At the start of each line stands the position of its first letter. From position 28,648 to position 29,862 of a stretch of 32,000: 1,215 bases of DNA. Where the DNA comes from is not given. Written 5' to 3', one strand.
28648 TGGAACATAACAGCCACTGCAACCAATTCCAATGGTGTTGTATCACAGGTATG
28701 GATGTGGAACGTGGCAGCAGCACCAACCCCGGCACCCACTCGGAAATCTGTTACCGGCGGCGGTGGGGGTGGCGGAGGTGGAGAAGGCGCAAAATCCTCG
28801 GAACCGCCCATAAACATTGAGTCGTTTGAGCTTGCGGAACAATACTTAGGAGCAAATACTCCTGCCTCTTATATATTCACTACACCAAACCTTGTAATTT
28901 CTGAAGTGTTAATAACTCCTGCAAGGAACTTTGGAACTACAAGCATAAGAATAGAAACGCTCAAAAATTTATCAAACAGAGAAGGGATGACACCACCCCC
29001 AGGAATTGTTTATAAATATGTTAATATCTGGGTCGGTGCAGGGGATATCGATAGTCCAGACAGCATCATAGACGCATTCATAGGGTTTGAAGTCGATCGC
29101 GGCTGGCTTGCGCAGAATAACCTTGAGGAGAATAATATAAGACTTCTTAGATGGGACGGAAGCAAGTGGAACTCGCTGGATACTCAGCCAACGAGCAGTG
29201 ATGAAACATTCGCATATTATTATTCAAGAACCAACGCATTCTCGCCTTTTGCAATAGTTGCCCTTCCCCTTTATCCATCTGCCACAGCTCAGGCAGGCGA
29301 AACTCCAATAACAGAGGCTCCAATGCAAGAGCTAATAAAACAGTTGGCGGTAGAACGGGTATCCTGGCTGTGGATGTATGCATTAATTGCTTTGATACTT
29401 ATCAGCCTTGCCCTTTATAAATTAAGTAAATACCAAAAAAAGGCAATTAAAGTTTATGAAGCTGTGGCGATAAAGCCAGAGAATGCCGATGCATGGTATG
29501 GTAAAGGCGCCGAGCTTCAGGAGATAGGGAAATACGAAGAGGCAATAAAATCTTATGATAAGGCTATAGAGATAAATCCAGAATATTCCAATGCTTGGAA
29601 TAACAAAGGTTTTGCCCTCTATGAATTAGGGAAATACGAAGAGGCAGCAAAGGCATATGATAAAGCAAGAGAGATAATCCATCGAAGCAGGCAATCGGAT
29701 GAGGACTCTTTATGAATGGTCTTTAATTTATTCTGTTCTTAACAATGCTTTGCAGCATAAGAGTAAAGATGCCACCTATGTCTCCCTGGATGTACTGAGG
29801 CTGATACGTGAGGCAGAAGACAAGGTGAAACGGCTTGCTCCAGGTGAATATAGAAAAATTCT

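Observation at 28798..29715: PGF-pre-PGF domain uncoupled from PGF-CTERM: replaced by a TM helix plus cytoplasmic TPR tail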

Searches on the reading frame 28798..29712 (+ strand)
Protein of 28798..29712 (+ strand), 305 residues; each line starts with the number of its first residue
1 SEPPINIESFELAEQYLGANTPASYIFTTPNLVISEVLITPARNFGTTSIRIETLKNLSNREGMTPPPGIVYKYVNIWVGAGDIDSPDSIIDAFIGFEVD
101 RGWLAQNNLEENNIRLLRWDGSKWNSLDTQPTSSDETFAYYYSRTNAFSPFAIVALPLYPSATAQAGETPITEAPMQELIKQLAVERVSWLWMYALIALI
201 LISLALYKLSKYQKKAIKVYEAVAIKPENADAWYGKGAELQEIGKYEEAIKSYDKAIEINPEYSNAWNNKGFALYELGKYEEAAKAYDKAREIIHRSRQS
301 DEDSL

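Call 5: search_protein_families(library=ncbifam, proteins=[window:28798-29712:+], max_evalue=0.01)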
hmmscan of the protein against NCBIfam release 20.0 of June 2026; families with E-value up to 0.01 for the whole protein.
window:28798-29712:+ (305 aa): 18 families
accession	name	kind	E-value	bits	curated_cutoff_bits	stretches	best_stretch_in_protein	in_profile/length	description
TIGR04213.1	PGF_pre_PGF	domain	9.9e-40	136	28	1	3-155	2-153/153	PGF-pre-PGF domain-containing protein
NF040959.1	MamA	equivalog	3.5e-15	56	200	1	199-293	108-202/204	magnetosome protein MamA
TIGR02521.1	type_IV_pilW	equivalog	4.5e-11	42.7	154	1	211-292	46-127/234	type IV pilus biogenesis/stability protein PilW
TIGR02917.1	PEP_TPR_lipo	equivalog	4.4e-10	38.1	312.2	1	205-297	166-260/899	XrtA/PEP-CTERM system TPR-repeat protein PrsT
NF008391.2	PRK11189.1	equivalog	6e-09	35.8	250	1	219-286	88-155/297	lipoprotein NlpI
NF033762.1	social_mot_Tgl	equivalog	7.1e-08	32.1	225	1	216-290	51-126/252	social motility TPR repeat lipoprotein Tgl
TIGR02552.1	LcrH_SycD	equivalog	1.9e-07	30.8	104.8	1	206-299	28-121/136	SycD/LcrH family type III secretion system chaperone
NF033920.0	C39_PA2778_fam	equivalog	2.2e-07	30.5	150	1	211-293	170-253/255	PA2778 family cysteine peptidase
NF040561.1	PrimPol_Msp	equivalog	1.9e-05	23.4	200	1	214-296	8-97/515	CRISPR-associated primase-polymerase type A1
TIGR00990.1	3a0801s09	subfamily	0.00015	20.6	757.25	1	215-286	145-455/615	mitochondrial import receptor subunit TOM70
NF053607.1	CHU_0125_OmpA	equivalog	0.00036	19.2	620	1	207-293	30-116/639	CHU_0125 family OmpA-like outer membrane integrity protein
NF053617.1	SARPRegAfsRStmc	equivalog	0.0012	16.8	1430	1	210-299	796-891/986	SARP-family global regulator AfsR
TIGR03302.1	OM_YfiO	subfamily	0.0018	17.8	81.4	1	196-289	4-95/239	outer membrane protein assembly factor BamD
NF047507.1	TPR_BatC_Lepto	exception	0.0026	17.3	175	0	206-269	68-135/214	TPR repeat-containing protein BatC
NF033758.1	gliding_GltE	equivalog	0.0048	15.9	225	1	225-287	285-348/411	adventurous gliding motility TPR repeat lipoprotein GltE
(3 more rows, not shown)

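Call 6: search_protein_families(library=pfam, proteins=[window:28798-29712:+], max_evalue=0.01)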
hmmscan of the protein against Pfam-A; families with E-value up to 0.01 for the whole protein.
window:28798-29712:+ (305 aa): 21 families
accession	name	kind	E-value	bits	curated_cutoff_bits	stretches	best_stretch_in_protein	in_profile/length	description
PF00515.34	TPR_1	-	7e-19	67.2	27.8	2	230-263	1-34/34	Tetratricopeptide repeat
PF07719.23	TPR_2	-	1.3e-16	59.7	27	2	230-263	1-34/34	Tetratricopeptide repeat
PF13414.12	TPR_11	-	8.3e-16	57.8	26.8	2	242-278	6-42/42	TPR repeat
PF13431.12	TPR_17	-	3.3e-14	52.3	24.4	2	253-283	2-32/34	Tetratricopeptide repeat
PF13432.12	TPR_16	-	1.7e-11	44.8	32.7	1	240-291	7-58/65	Tetratricopeptide repeat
PF13181.12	TPR_8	-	3.1e-11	42.9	25.7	2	230-262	1-33/34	Tetratricopeptide repeat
PF13424.12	TPR_12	-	4.9e-11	43.1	30.1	2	264-297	3-36/77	Tetratricopeptide repeat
PF14559.12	TPR_19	-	5.7e-10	39.8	25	1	244-293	5-54/68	Tetratricopeptide repeat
PF13428.12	TPR_14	-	1e-08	35.5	23.5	1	231-270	2-41/44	Tetratricopeptide repeat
PF13374.12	TPR_10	-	1.3e-06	28.7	27.5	0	268-294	6-32/42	Tetratricopeptide repeat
PF12895.13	ANAPC3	-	6.1e-06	26.9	27.2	1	213-289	5-81/82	Anaphase-promoting complex, cyclosome, subunit 3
PF13371.12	TPR_9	-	3.2e-05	24.3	35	0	216-262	14-61/73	Tetratricopeptide repeat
PF25063.1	ARM_TT21_C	-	8.6e-05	22.9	35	1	175-297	40-162/209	Tetratricopeptide repeat protein 21 C-terminal ARM domain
PF01239.28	PPTA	-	8.8e-05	22.5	29.5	1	246-276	1-31/32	Protein prenyltransferase alpha subunit repeat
PF24575.1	TPR_Slam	-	0.00042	21.2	35.2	1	214-285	32-102/104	Surface lipoprotein assembly modifier, N-terminal TPR repeats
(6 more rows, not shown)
